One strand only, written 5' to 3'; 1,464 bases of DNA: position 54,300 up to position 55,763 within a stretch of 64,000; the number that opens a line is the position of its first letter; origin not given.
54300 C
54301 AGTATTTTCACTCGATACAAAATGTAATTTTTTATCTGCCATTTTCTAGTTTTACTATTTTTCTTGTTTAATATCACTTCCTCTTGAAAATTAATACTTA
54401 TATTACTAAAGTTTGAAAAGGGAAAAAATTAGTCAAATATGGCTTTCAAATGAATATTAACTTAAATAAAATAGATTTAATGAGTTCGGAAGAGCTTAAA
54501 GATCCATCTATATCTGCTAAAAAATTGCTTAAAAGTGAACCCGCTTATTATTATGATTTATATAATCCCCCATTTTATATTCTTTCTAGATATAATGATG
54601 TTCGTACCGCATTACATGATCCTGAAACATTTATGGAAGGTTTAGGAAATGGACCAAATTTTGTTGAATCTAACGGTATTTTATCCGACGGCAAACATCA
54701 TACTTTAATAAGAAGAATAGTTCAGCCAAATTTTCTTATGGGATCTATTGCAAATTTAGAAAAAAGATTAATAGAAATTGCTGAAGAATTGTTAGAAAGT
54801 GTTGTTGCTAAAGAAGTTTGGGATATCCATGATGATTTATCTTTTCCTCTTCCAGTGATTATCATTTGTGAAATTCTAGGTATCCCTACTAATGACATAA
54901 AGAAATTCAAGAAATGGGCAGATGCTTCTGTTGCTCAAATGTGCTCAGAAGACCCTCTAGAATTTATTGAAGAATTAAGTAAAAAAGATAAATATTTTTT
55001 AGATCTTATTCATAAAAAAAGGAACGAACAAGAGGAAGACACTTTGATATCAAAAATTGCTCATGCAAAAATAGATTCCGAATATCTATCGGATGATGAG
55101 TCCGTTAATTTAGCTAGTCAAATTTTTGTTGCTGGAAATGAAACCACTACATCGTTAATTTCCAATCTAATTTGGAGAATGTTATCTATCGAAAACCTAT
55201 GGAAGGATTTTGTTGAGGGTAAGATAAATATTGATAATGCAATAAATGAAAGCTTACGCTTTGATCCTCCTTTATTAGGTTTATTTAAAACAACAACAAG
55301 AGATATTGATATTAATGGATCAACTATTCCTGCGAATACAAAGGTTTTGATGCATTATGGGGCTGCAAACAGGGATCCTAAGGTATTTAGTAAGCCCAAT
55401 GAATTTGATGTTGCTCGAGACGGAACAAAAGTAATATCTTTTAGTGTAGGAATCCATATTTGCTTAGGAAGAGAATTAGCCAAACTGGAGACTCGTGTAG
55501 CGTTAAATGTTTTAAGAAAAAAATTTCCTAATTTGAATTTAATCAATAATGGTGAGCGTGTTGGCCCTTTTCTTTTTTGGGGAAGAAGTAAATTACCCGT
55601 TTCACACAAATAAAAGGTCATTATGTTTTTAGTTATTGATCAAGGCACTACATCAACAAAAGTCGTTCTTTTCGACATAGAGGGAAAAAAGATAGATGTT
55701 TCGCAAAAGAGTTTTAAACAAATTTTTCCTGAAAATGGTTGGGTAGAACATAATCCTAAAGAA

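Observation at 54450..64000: Operon-like oxidative cluster of unfamiliar composition: P450 - glpK - class II aldolase - orphan Mo-hydroxylase - CYP153 - flavin reductase - TonB receptor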

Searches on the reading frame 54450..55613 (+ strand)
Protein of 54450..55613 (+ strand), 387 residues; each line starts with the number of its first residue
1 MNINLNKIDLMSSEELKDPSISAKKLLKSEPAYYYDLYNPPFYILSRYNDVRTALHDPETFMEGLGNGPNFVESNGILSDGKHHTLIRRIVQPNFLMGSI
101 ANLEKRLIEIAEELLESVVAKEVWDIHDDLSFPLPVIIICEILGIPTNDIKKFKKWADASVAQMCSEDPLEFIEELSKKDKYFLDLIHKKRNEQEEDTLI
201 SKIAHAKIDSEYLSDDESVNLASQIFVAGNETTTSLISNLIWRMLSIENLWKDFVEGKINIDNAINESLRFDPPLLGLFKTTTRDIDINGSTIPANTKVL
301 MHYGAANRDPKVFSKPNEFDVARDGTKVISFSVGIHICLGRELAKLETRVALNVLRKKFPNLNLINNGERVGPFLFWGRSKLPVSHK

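Call 7: search_protein_families(library=pfam, proteins=[window:54450-55613:+])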
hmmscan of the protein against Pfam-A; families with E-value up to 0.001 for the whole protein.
window:54450-55613:+ (387 aa): 1 family
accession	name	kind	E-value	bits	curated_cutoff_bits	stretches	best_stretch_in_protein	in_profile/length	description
PF00067.27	p450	-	5.1e-31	108.4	22.8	2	262-355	325-428/462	Cytochrome P450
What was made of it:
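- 54450..55613 (+): P450a: a class I-type cytochrome P450 of an isolated family with unknown substrate. It is a lineage-specific addition between NAD kinase and glpK. PF00067, 108 bits (call 7).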

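Call 8: search_protein_families(library=ncbifam, proteins=[window:54450-55613:+])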
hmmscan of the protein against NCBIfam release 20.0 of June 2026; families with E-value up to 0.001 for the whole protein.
window:54450-55613:+ (387 aa): 9 families
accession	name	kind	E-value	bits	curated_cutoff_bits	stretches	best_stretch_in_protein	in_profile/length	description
NF041177.1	Cyp119_Thmprot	equivalog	5.5e-49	166.9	680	1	78-384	70-364/368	cytochrome P450 Cyp119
TIGR04538.1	P450_cycloAA_1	subfamily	2.6e-42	145.1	500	1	11-367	3-374/395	cytochrome P450, cyclodipeptide synthase-associated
NF045816.1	PentlenlactSyn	equivalog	6e-35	120.7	700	1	82-366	89-373/396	pentalenolactone synthase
NF041802.1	P450_SolI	exception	5.8e-31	107.4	850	1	77-378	110-414/424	solanimycin biosynthesis cytochrome P450 SolI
TIGR04458.1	CYP450_TxtE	equivalog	1.3e-30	106.4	500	1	78-366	86-382/403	4-nitrotryptophan synthase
TIGR04515.1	P450_rel_GT_act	subfamily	2.9e-25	89.4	343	1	105-363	121-363/386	P450-derived glycosyltransferase activator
NF050147.1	aminopyruv_ApyO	equivalog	3.6e-15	55.5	525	1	173-358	187-392/444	RiPP biosynthesis cytochrome P450 ApyO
NF051859.1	AlbFlvMonOxTrpSyn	equivalog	3.2e-10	39.2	700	1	260-323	319-382/457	bifunctional albaflavenone monooxygenase/terpene synthase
NF045812.1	PentlenOxigase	equivalog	5.4e-07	28.8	800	1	261-354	302-404/444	pentalenene oxygenase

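Call 14: search_solved_structures(query=window:54450-55613:+, max_evalue=1e-20)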
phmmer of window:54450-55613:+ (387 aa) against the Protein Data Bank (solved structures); distinct sequences matched with E-value up to 1e-20: 277 (the best 60 are shown).
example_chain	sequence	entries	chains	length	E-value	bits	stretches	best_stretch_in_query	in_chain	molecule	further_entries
4rm4_A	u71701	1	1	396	1.7e-52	181.9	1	35-365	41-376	Cytochrome P450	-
7y9o_A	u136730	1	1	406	2.3e-50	174.8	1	17-376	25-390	Cytochrome P450 monooxygenase YjiB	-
3a4z_A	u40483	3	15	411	3.8e-50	174.1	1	9-365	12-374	Vitamin D hydroxylase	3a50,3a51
7y97_A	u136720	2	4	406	6.4e-50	173.4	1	17-367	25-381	Cytochrome P450 monooxygenase YjiB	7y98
3vrm_A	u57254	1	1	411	8.3e-50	173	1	9-365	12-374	Vitamin D(3) 25-hydroxylase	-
3a4g_A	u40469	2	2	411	8.3e-50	173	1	9-365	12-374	Vitamin D hydroxylase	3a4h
5gnm_A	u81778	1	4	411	1.6e-49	172.1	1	9-365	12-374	Vitamin D(3) 25-hydroxylase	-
5gnl_A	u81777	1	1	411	7.8e-49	169.8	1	9-365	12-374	Vitamin D(3) 25-hydroxylase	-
4ggv_A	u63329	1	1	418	1.2e-46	162.6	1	72-362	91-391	Cytochrome P450 superfamily protein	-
7wex_A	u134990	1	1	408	4.9e-46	160.6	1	38-384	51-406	Cytochrome P450 hydroxylase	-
6gmf_A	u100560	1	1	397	6e-46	160.3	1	8-376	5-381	Putative cytochrome P450 hydroxylase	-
5ofq_A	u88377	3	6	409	8.1e-46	159.9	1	47-360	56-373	Cytochrome P450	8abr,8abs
5vws_A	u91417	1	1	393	2.5e-45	158.2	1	42-384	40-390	Cytochrome P450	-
8gue_A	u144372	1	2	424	4.2e-45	157.5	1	71-371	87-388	Cytochrome P450 monooxygenase PikC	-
7xbm_A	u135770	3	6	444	4.8e-45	157.3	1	72-371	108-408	Cytochrome P450 monooxygenase PikC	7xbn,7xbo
2bvj_A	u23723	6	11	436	5.6e-45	157.1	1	71-371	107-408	CYTOCHROME P450 MONOOXYGENASE | CYTOCHROME P450 HYDROXYLASE PIKC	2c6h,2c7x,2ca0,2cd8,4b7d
2whw_A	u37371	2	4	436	5.8e-45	157.1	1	72-371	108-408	CYTOCHROME P450 MONOOXYGENASE | CYTOCHROME P450 HYDROXYLASE PIKC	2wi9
2vz7_A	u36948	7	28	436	5.8e-45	157.1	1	72-371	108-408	CYTOCHROME P450 MONOOXYGENASE | CYTOCHROME P450 HYDROXYLASE PIKC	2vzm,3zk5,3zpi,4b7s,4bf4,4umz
4e2p_A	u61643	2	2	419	1.8e-44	155.4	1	64-369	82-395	Cytochrome P450 107B1 (P450CVIIB1)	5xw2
2jjn_A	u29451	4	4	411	4.4e-44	154.1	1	46-374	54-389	CYTOCHROME P450 113A1 | ERYTHROMYCIN B/D C-12 HYDROXYLASE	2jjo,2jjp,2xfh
5z9i_A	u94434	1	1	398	1e-43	153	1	72-363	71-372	Putative P450-like enzyme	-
3ejb_B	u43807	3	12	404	1.2e-43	152.7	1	30-385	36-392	Biotin biosynthesis cytochrome P450-like enzyme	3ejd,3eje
4yzr_A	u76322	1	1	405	3.8e-43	151.1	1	48-365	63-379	Polyketide biosynthesis cytochrome P450 PksS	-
1jip_A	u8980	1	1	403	4.2e-43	150.9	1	70-368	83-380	CYTOCHROME P450 107A1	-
1jio_A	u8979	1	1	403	5.8e-43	150.5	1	70-368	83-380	CYTOCHROME P450 107A1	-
5z9j_A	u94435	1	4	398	6.9e-43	150.2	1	72-363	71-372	Putative P450-like enzyme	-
5l90_A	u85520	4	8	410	1.4e-42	149.2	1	79-363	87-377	Cytochrome P450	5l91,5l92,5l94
8fz8_A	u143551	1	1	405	1.7e-42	149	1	42-365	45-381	Cytochrome P450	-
4mm0_A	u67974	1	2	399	2.7e-42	148.3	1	40-366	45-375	P450-like monooxygenase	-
1egy_A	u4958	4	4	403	5e-42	147.4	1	70-368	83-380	CYTOCHROME P450ERYF | CYTOCHROME P450 107A1 | CYTOCHROME P450 ERYF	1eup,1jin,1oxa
4z5p_A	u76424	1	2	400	4e-41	144.4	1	38-384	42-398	Cytochrome P450 hydroxylase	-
8jnp_A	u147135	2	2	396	9.9e-41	143.1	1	26-364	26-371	Cytochrome P450 CftA | Cytochrome P450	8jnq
8rtv_A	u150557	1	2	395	1.2e-40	142.9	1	78-368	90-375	Cytochrome P450-family protein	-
6gk5_A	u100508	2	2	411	2.1e-40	142.1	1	66-367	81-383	Cytochrome P450 CYP267B1 protein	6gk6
8w6z_A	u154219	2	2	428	4.4e-40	141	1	77-364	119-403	Cytochrome P450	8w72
5cje_A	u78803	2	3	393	4.6e-40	140.9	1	44-384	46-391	Cytochrome P450 hydroxylase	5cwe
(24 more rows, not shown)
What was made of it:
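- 54450..55613 (+): The best solved relatives are CYP109B1/YjiB and Vdh, about 175-182 bits (call 14).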

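Call 54: find_homologous_proteins(query=window:54450-55613:+, max_evalue=1e-30)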
Query window:54450-55613:+ (387 aa): 758 proteins with E <= 1e-30 among 6840 candidates; the best 120 are listed.
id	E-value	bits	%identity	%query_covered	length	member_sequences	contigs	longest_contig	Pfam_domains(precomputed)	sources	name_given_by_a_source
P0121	9.9e-257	869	100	100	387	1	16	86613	PF00067.28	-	-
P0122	1.3e-256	869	100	100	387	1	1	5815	PF00067.28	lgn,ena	-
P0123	2.7e-256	867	100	100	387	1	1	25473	PF00067.28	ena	-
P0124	2.9e-256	867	100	100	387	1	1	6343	PF00067.28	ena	-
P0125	4.6e-256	867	100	100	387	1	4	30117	PF00067.28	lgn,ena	-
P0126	5.3e-256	867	100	100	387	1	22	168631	PF00067.28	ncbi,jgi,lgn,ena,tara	tara:strand:+ start:317 stop:1480 length:1164 start_codon:yes stop_codon:yes gene_type:complete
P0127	1.3e-255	865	99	100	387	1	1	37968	PF00067.28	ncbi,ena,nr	ncbi:MAG: hypothetical protein CML97_04815 [Rhodobiaceae bacterium]|nr:hypothetical protein [Rhodobi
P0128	1.3e-255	865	99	100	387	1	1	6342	PF00067.28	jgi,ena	-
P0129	1.7e-255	865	99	100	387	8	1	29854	PF00067.28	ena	-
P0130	2.1e-255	865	99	100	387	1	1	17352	PF00067.28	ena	-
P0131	2.2e-255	865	99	100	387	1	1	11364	PF00067.28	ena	-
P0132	2.3e-255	864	99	100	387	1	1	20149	PF00067.28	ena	-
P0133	2.4e-255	864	99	100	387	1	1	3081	PF00067.28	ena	-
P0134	2.8e-255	864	99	100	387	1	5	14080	PF00067.28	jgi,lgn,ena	-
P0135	3.2e-255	864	99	100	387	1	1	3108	PF00067.28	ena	-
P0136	3.3e-255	864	99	100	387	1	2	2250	PF00067.28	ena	-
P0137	4.8e-255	863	99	100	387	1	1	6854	PF00067.28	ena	-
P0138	6.2e-255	863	99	100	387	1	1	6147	PF00067.28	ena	-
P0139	6.6e-255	863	99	100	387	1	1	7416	PF00067.28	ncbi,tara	tara:strand:+ start:5340 stop:6503 length:1164 start_codon:yes stop_codon:yes gene_type:complete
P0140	6.8e-255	863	99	100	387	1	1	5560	PF00067.28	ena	-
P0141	7.1e-255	863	99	100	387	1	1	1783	PF00067.28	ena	-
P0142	1.5e-254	862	99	100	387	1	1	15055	PF00067.28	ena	-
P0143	2.8e-254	861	99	100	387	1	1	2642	PF00067.28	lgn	-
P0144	3.2e-254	861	99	100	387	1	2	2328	PF00067.28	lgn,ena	-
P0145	3.3e-254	861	99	100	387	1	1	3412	PF00067.28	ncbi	-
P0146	3.5e-254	861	99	100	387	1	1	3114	PF00067.28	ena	-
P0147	3.5e-254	861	99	100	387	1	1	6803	PF00067.28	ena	-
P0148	3.5e-254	861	99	100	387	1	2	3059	PF00067.28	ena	-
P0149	3.5e-254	861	99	100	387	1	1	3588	PF00067.28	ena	-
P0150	4.0e-254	860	99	100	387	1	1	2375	PF00067.28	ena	-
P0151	4.5e-254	860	99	100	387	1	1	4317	PF00067.28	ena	-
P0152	4.8e-254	860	99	100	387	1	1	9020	PF00067.28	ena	-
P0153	6.4e-254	860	99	100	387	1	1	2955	PF00067.28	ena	-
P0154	8.3e-254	859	99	100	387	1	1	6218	PF00067.28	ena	-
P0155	8.5e-254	859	99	100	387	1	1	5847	PF00067.28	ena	-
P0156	1.2e-253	859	98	100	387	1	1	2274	PF00067.28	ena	-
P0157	1.3e-253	859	98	100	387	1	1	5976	PF00067.28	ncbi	-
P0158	1.3e-253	859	98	100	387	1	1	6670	PF00067.28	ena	-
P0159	1.6e-253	858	99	100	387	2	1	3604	PF00067.28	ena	-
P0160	3.4e-253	857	98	100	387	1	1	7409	PF00067.28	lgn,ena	-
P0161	9.7e-253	856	99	100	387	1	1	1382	PF00067.28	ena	-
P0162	1.2e-252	855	98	100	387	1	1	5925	PF00067.28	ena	-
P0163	5.5e-252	853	98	100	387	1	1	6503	PF00067.28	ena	-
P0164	1.6e-251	852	97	100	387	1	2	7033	PF00067.28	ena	-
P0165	7.9e-251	849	98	100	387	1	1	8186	PF00067.28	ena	-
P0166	3.9e-250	847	97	100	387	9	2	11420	PF00067.28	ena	-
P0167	3.3e-229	778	88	100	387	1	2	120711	PF00067.28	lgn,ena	-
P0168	5.9e-229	778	88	100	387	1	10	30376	PF00067.28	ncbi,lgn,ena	-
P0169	6.1e-229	777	88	100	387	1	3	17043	PF00067.28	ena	-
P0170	7.0e-229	777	88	100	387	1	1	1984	PF00067.28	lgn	-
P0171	1.5e-228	776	87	100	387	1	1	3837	PF00067.28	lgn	-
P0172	1.7e-228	776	87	100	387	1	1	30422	PF00067.28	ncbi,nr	ncbi:MAG: cytochrome P450 [Pseudomonadota bacterium]|nr:cytochrome P450 [Pseudomonadota bacterium]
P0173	2.6e-228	775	87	100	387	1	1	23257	PF00067.28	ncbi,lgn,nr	ncbi:MAG: cytochrome P450 [Pseudomonadota bacterium]|nr:cytochrome P450 [Pseudomonadota bacterium]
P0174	3.2e-228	775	87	100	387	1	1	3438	PF00067.28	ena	-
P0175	3.4e-228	775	88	100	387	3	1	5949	PF00067.28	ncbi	-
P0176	8.4e-225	764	88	97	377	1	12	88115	PF00067.28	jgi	-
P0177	1.2e-197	674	76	99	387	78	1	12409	PF00067.28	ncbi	-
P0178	5.1e-193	659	75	100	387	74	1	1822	PF00067.28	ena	-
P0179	4.6e-190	649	74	100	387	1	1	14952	PF00067.28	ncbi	-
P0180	5.0e-190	649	73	100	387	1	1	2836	PF00067.28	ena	-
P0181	5.7e-190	649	73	100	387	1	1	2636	PF00067.28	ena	-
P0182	1.1e-189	648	73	100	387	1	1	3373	PF00067.28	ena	-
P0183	1.4e-189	648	73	100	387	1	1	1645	PF00067.28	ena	-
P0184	1.6e-189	648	73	100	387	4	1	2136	PF00067.28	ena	-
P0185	2.0e-189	647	73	100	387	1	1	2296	PF00067.28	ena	-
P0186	2.5e-189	647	73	100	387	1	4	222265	PF00067.28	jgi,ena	jgi:cytochrome P450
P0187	2.7e-189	647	73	100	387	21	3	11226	PF00067.28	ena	-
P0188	3.1e-189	647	73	100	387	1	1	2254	PF00067.28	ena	-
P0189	3.2e-189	647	73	100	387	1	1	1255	PF00067.28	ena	-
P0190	3.4e-189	647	73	100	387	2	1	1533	PF00067.28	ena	-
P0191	3.5e-189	647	73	100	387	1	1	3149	PF00067.28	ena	-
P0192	3.6e-189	647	72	100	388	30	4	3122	PF00067.28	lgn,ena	-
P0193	3.6e-189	647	73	100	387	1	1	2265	PF00067.28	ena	-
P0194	4.1e-189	646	73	100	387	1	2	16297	PF00067.28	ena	-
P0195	4.2e-189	646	73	100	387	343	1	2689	PF00067.28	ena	-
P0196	5.0e-189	646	73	100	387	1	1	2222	PF00067.28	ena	-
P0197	5.9e-189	646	73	100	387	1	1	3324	PF00067.28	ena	-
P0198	6.9e-189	646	73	100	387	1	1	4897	PF00067.28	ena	-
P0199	9.7e-189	645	73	100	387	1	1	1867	PF00067.28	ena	-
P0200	1.6e-188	644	73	100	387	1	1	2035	PF00067.28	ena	-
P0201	1.7e-188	644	72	100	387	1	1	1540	PF00067.28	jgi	-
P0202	1.8e-188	644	74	100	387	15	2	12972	PF00067.28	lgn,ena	-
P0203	1.9e-188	644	72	100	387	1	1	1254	PF00067.28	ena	-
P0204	3.1e-188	643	72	100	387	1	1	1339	PF00067.28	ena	-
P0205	3.3e-188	643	72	100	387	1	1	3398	PF00067.28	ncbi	-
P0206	5.2e-188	643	71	100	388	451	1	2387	PF00067.28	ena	-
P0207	6.8e-188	642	72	100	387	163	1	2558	PF00067.28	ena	-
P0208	6.8e-188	642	73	99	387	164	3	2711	PF00067.28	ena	-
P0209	1.1e-187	642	72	100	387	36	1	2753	PF00067.28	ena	-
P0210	2.9e-185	634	71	100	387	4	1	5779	PF00067.28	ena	-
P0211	3.7e-185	633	71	100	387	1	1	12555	PF00067.28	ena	-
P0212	1.5e-184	631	71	100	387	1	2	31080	PF00067.28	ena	-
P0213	1.8e-184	631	71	100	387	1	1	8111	PF00067.28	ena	-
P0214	2.0e-184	631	71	100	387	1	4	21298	PF00067.28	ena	-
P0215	2.3e-184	631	71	100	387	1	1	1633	PF00067.28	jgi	-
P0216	2.7e-184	631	70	100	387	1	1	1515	PF00067.28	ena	-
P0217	3.0e-184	630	70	100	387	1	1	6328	PF00067.28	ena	-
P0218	3.4e-184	630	71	100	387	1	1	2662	PF00067.28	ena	-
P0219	3.5e-184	630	71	100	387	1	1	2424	PF00067.28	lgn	-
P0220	4.0e-184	630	70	100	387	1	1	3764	PF00067.28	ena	-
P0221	7.2e-184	629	70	100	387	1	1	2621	PF00067.28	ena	-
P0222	8.5e-184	629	70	100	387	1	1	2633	PF00067.28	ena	-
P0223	9.3e-184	629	70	100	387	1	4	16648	PF00067.28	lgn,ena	-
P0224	9.4e-184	629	70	100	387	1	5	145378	PF00067.28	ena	-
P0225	1.0e-183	629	70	100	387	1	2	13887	PF00067.28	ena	-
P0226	1.2e-183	628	70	100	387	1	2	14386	PF00067.28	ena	-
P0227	1.4e-183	628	70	100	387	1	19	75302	PF00067.28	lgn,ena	-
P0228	1.4e-183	628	70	100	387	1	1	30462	PF00067.28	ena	-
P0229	1.4e-183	628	70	100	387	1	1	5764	PF00067.28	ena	-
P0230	1.8e-183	628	70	100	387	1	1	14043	PF00067.28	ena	-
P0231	1.8e-183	628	70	100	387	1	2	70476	PF00067.28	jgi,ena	-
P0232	1.9e-183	628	70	100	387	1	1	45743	PF00067.28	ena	-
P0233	2.2e-183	628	70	100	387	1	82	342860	PF00067.28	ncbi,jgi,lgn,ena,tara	tara:strand:+ start:268 stop:1431 length:1164 start_codon:yes stop_codon:yes gene_type:complete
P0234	2.3e-183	627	70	100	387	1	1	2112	PF00067.28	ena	-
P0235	2.4e-183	627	70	100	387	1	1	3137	PF00067.28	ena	-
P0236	3.7e-183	627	70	100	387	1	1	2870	PF00067.28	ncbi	-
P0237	8.1e-183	626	70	100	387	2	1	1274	PF00067.28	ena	-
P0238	1.3e-182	625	70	100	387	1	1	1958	PF00067.28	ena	-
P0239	1.6e-182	625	70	100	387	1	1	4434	PF00067.28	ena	-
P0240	2.1e-182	624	70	100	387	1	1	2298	PF00067.28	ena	-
